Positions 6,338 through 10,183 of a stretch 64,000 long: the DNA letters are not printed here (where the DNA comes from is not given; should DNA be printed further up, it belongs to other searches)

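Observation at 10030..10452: AT-shifted 140-aa ORF wedged between brxC and pglX with a 4-bp overlap onto the pglX start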

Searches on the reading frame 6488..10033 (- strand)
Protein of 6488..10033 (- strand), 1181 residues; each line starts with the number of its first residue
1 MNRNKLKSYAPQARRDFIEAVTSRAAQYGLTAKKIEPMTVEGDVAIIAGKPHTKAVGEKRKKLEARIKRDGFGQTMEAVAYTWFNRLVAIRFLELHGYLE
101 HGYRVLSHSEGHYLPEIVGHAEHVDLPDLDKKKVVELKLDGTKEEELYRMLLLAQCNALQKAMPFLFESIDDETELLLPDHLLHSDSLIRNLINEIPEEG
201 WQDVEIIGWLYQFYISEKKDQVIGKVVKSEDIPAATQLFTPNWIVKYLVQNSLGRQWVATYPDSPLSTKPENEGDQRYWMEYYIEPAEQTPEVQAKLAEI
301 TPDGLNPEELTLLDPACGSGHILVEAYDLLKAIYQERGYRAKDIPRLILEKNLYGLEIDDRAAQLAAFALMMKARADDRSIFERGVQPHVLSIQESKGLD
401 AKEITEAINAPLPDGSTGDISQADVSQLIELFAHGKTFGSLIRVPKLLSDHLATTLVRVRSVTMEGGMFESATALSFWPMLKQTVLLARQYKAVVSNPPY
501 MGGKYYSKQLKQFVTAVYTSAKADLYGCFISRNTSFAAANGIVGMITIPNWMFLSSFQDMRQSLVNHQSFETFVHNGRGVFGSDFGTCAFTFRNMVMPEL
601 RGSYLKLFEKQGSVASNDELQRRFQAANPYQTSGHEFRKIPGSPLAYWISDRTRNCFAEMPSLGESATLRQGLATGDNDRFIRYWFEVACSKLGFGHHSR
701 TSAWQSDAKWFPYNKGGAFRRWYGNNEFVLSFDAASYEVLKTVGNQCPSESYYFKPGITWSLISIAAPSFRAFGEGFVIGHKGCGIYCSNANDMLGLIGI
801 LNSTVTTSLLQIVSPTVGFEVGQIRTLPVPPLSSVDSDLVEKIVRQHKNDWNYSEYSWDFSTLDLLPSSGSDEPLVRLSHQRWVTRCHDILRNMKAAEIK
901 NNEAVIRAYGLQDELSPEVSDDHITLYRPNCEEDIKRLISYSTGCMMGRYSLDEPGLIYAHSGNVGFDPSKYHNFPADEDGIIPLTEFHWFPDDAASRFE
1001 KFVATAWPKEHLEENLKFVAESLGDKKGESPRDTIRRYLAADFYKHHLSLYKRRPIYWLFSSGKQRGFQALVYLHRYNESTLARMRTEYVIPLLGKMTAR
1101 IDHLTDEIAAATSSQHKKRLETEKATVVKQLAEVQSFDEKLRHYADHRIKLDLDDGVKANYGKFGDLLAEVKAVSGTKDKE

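Call 7: search_protein_families(library=padloc, proteins=[window:6488-10033:-], max_evalue=0.01)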
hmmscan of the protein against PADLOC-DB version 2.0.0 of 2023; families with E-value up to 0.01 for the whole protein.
window:6488-10033:- (1181 aa): 55 families (the best 25 are shown)
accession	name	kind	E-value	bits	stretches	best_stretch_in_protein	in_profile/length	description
PDLC03600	REase_MTase_IIG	-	0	1491.2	1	1-1179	1-1202/1205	Type IIG restriction enzyme-methyltransferase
PDLC02521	PglX|PglXI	-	0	1489.1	1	1-1172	1-1171/1174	PglX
PDLC02641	DrmMI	-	7.1e-263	873.3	1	1-1172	1-1161/1161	DrmMI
PDLC02525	PglX|PglXI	-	8.2e-183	607.3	1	1-612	1-581/607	PglX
PDLC02516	PglX|PglXI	-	6.2e-173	574.6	1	603-1172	3-585/593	PglX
PDLC02522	PglX|PglXI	-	3.2e-156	520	2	306-872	420-982/1218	PglX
PDLC02524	PglX|PglXI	-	1.9e-152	507.3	1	203-866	17-680/722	PglX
PDLC02517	PglX|PglXI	-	1.6e-129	431.4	1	481-1167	5-689/707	PglX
PDLC02527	PglX|PglXI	-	5e-96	320.7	3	486-1160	552-1228/1332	PglX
PDLC02523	PglX|PglXI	-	5.2e-91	304.1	4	489-850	560-927/1428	PglX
PDLC02518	PglX|PglXI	-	4.9e-77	257.8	2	70-882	79-907/1412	PglX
PDLC02528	PglX|PglXI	-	2.2e-68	229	2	161-696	137-672/1125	PglX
PDLC02531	PglX|PglXI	-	1e-61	207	2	973-1175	154-355/359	PglX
PDLC02519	PglX|PglXI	-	1.1e-59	200.2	3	486-828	478-833/1241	PglX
PDLC02532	PglX|PglXI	-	1.1e-39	134.3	2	625-838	24-240/682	PglX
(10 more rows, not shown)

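Call 18: find_related_loci(query=window:6488-10033:-, collection=genome_contigs, flank=6000)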
Query window:6488-10033:- (1181 aa) in genome_contigs; peptide patterns used: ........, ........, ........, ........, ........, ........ (x = any residue, [..] = any of these).
54 stretches matched a pattern; 40 encode a relative of the query (tblastn E <= 1e-3); 40 distinct loci.
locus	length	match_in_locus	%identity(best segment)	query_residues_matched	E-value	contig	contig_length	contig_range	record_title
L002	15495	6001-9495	54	1-1176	0e+0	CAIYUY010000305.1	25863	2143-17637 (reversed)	MAG: uncultured Desulfuromonadales bacterium isolate F14_bin-0369 genome assembly, contig: bin-0369:305/369, whole genom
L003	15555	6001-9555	53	1-1180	0e+0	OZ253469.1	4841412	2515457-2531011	MAG: Candidatus Azotimanducaceae bacterium isolate 0d336ec1-7821-4be5-a928-cec4cb1b8f81 genome assembly, chromosome: 1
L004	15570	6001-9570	52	1-1181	0e+0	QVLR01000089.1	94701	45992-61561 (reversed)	Azoarcus sp. Aa7 AZOA_contig000089, whole genome shotgun sequence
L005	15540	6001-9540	52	1-1178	0e+0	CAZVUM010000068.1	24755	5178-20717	MAG TPA_asm: uncultured Acidimicrobiales bacterium isolate binchicken_co46_650 genome assembly, contig: NODE_3617_length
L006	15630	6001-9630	52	1-1181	0e+0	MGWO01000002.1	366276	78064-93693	MAG: Gallionellales bacterium GWA2_54_124 GWA2_Gallionellales_54_124_10, whole genome shotgun sequence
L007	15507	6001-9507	52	1-1176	0e+0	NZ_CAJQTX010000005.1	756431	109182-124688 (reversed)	MAG: Candidatus Accumulibacter sp. ACC003 isolate ACC003_d322, whole genome shotgun sequence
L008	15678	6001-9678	51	1-1178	0e+0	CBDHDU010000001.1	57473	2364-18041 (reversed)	MAG: Endozoicomonadaceae bacterium isolate 8204b127-ed44-4f0c-821e-8f6a8ca9bc38 genome assembly, contig: contig_1, whole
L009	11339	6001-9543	50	1-1181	0e+0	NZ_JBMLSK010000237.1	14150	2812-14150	MAG: Roseateles sp. isolate LE_481928 NODE_6051_length_14150_cov_13.948350, whole genome shotgun sequence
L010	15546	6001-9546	51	1-1178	0e+0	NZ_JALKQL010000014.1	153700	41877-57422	Pseudomonas iridis strain Y-22 Contig_014, whole genome shotgun sequence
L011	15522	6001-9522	50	1-1180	0e+0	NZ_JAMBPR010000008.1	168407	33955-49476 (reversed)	Paraburkholderia sp. CNPSo 3274 scaffold_7, whole genome shotgun sequence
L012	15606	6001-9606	50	1-1176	0e+0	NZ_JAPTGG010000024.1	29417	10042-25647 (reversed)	Dasania phycosphaerae strain GY-19 NODE_24_length_29417_cov_169.541618, whole genome shotgun sequence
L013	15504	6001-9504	49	1-1179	0e+0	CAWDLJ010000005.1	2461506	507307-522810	MAG: uncultured beta proteobacterium isolate MFD04540.bin.1.139 genome assembly, contig: contig_4830, whole genome shotg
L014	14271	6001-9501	52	1-1180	0e+0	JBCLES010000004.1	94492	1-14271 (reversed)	Anaerolineae bacterium isolate SLM_MC1B_810-D21 Node_4_length_94492_cov_65.301003, whole genome shotgun sequence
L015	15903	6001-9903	46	1-1181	0e+0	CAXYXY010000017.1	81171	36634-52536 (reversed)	MAG: uncultured Thiothrix sp. isolate ERR13598997_binner123_Refined_34 genome assembly, contig: ERZ24875810.53, whole ge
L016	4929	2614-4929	61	1-783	0e+0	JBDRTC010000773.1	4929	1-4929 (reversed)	MAG: Planctomycetota bacterium isolate MEGAHIT-group-3.47 k141_291062, whole genome shotgun sequence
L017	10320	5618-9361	55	1-1176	0e+0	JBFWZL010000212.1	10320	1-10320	MAG: Candidatus Binatia bacterium isolate CA_2019_TPBS_187 NODE_25683_length_10320_cov_4.253704_TPBS, whole genome shotg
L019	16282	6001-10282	52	1-1178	0e+0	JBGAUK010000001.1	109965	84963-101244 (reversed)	MAG: Chromatiaceae bacterium isolate MAG_MBR_AS.5 MBRAS-5_NODE_1_length_109965_cov_18.708885, whole genome shotgun seque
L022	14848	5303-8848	56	1-1181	0e+0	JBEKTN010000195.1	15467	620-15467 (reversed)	MAG: Isosphaeraceae bacterium isolate SPRUCE 559 SPRUCE_559_195, whole genome shotgun sequence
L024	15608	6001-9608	61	1-1181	0e+0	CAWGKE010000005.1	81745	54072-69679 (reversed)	MAG: uncultured Planctomycetaceae bacterium isolate MFD05705.bin.2.110 genome assembly, contig: contig_14547, whole geno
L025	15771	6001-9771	48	1-1179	0e+0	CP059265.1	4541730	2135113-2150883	MAG: Candidatus Thiothrix singaporensis isolate SSD2 chromosome, complete genome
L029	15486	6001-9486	43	1-1179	0e+0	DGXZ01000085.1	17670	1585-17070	MAG TPA_asm: Spartobacteria bacterium UBA5019 UBA5019_contig_34477, whole genome shotgun sequence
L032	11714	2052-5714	36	1-1171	0e+0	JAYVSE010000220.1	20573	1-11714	MAG: Planctomycetaceae bacterium isolate GL74_DN_concoct_140 GL74_DN_concoct_140_219, whole genome shotgun sequence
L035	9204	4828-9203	56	1-1082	0e+0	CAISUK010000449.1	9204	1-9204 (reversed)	MAG: uncultured proteobacterium isolate D14_bin-0553 genome assembly, contig: bin-0553:449/727, whole genome shotgun seq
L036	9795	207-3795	42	1-1181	0e+0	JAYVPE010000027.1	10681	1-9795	MAG: Pirellula sp. isolate GL72_DN_metabat_177_sub GL72_DN_metabat_177_sub_26, whole genome shotgun sequence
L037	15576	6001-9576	50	1-1181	0e+0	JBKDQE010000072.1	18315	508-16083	MAG: Burkholderiales bacterium isolate samp_2153_concoct_671 samp_2153_3005813, whole genome shotgun sequence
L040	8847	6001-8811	46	1-926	0e+0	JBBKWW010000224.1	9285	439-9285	MAG: Moraxellaceae bacterium isolate metabat_bins.238 k119_2017816, whole genome shotgun sequence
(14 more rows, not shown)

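Call 78: search_protein_families(library=pfam, proteins=[L002:4667-5869:+, L006:4415-5041:+, L006:5042-5995:+, L012:4493-6004:+, L017:4951-5187:+, L017:5184-5603:+, L019:5696-5995:+, L024:5043-5975:+, L029:4504-5529:+, L029:5529-5981:+], max_evalue=0.001)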
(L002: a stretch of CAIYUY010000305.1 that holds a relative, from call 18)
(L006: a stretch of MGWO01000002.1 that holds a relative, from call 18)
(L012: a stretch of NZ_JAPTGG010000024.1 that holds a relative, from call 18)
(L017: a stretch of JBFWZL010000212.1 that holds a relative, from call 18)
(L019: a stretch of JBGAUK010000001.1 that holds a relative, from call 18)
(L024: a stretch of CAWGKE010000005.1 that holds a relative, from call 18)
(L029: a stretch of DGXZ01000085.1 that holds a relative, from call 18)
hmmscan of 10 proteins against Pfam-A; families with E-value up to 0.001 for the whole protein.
L002:4667-5869:+ (400 aa): 3 families
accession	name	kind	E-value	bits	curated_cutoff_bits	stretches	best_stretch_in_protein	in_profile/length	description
PF13635.12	DUF4143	-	8.9e-52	175.5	28.1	1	174-333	1-160/160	Domain of unknown function (DUF4143)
PF13173.12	AAA_14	-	4.8e-28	98.2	27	1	17-134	2-129/129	AAA domain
PF13401.12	AAA_22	-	3.1e-05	24.7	27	0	19-38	7-26/130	AAA domain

L006:4415-5041:+ (208 aa): 1 family
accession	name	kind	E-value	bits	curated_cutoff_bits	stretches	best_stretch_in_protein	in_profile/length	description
PF19570.5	DUF6088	-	2.1e-06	28.1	25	1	15-174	6-164/172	Family of unknown function (DUF6088)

L006:5042-5995:+ (317 aa): 1 family
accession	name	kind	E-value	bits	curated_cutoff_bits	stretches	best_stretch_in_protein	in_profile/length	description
PF08843.17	AbiEii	-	1e-27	98.1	22.5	1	46-307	9-236/238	Nucleotidyl transferase AbiEii toxin, Type IV TA system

L012:4493-6004:+ (503 aa): 3 families
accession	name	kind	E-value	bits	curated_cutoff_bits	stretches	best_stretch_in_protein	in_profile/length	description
PF13749.12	HATPase_c_4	-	2.8e-27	95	26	1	310-396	1-89/89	Putative ATP-dependent DNA helicase recG C-terminal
PF04326.19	SLFN_AlbA_2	-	4.8e-24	85.6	25.3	1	32-147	1-117/118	Schlafen, AlbA_2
PF21247.3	Fic-like_C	-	6.5e-12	45.6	27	1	433-492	5-64/64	Filamentation induced by cAMP protein Fic-like, C-terminal domain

L017:4951-5187:+ (78 aa): 0 families

L017:5184-5603:+ (139 aa): 3 families
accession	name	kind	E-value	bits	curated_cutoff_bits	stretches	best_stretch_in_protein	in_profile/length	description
PF01844.29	HNH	-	2.6e-13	50.3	21.4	1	20-67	1-47/47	HNH endonuclease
PF14279.12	HNH_5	-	6.9e-11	42.3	27.5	1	20-68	1-47/56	HNH endonuclease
PF13395.12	HNH_4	-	0.00011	22.5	22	1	32-68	16-52/54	HNH endonuclease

L019:5696-5995:+ (99 aa): 0 families

L024:5043-5975:+ (310 aa): 1 family
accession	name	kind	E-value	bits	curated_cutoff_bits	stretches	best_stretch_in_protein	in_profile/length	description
PF04250.19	DUF429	-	4.9e-07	30.1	23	1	81-247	35-207/214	Protein of unknown function (DUF429)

L029:4504-5529:+ (341 aa): 0 families

L029:5529-5981:+ (150 aa): 1 family
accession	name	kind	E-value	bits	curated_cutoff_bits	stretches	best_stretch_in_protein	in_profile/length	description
PF02661.23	Fic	-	2.2e-09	38.5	24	1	5-84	1-93/93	Fic/DOC family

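Call 79: search_protein_families(library=pfam, proteins=[L040:5307-5519:+, L040:5516-5908:+, L025:2238-2909:+, L025:2902-3771:+, L025:3768-4607:+, L025:4641-5222:+, L025:5226-5873:+, L008:5397-5891:-, L035:3236-3874:+, L035:3880-4824:+], max_evalue=0.001)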
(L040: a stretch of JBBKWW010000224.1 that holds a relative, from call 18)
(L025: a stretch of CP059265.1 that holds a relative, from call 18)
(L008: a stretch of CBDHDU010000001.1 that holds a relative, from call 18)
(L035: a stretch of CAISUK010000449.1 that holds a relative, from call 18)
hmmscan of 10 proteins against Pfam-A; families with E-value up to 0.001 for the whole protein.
L040:5307-5519:+ (70 aa): 1 family
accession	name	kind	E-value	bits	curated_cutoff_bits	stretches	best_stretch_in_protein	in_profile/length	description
PF10047.15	DUF2281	-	2.2e-05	25.4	26.5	1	7-42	3-38/64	Protein of unknown function (DUF2281)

L040:5516-5908:+ (130 aa): 1 family
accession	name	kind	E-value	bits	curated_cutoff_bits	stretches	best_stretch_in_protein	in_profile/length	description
PF01850.27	PIN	-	8.3e-13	49.4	23.6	1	3-121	2-116/120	PIN domain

L025:2238-2909:+ (223 aa): 1 family
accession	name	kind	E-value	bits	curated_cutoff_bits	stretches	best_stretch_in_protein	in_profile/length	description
PF13338.12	AbiEi_4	-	0.0009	19.7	25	0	33-56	26-47/49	Transcriptional regulator, AbiEi antitoxin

L025:2902-3771:+ (289 aa): 1 family
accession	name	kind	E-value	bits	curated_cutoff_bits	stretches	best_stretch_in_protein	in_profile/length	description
PF08843.17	AbiEii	-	2.2e-32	113.3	22.5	1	32-263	2-229/238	Nucleotidyl transferase AbiEii toxin, Type IV TA system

L025:3768-4607:+ (279 aa): 4 families
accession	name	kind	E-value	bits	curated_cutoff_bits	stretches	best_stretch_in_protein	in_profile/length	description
PF13175.12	AAA_15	-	1e-10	42.3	32.1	1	1-46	1-48/374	AAA ATPase domain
PF02463.25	SMC_N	-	1.4e-07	31.6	40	1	1-44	1-47/220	RecF/RecN/SMC N terminal domain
PF13476.12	AAA_23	-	4.4e-07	31.2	27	1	6-60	3-55/201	AAA domain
PF13304.12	AAA_21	-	4.6e-07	30.6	27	1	23-47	1-25/304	AAA domain, putative AbiEii toxin, Type IV TA system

L025:4641-5222:+ (193 aa): 1 family
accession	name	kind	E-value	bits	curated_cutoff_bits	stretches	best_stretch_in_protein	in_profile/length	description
PF13304.12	AAA_21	-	1.4e-09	38.9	27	1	1-56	242-303/304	AAA domain, putative AbiEii toxin, Type IV TA system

L025:5226-5873:+ (215 aa): 0 families

L008:5397-5891:- (164 aa): 3 families
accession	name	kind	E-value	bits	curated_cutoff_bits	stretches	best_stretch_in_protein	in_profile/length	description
PF09762.14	CCDC93_CC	-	1.2e-05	25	30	1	55-152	89-191/429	CCDC93 coiled-coil domain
PF23991.1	DUF7310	-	2e-05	25.4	40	0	110-148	16-53/83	Coiled-coil region of unknown function (DUF7310)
PF02601.20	Exonuc_VII_L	-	0.00012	22.2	35.9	1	62-149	148-245/315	Exonuclease VII, large subunit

L035:3236-3874:+ (212 aa): 1 family
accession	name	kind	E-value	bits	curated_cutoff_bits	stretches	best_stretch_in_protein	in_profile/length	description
PF19570.5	DUF6088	-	8.3e-06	26.1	25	1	32-142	26-136/172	Family of unknown function (DUF6088)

L035:3880-4824:+ (314 aa): 1 family
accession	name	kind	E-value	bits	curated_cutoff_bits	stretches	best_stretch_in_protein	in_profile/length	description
PF08843.17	AbiEii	-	1.5e-23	84.4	22.5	1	48-292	14-222/238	Nucleotidyl transferase AbiEii toxin, Type IV TA system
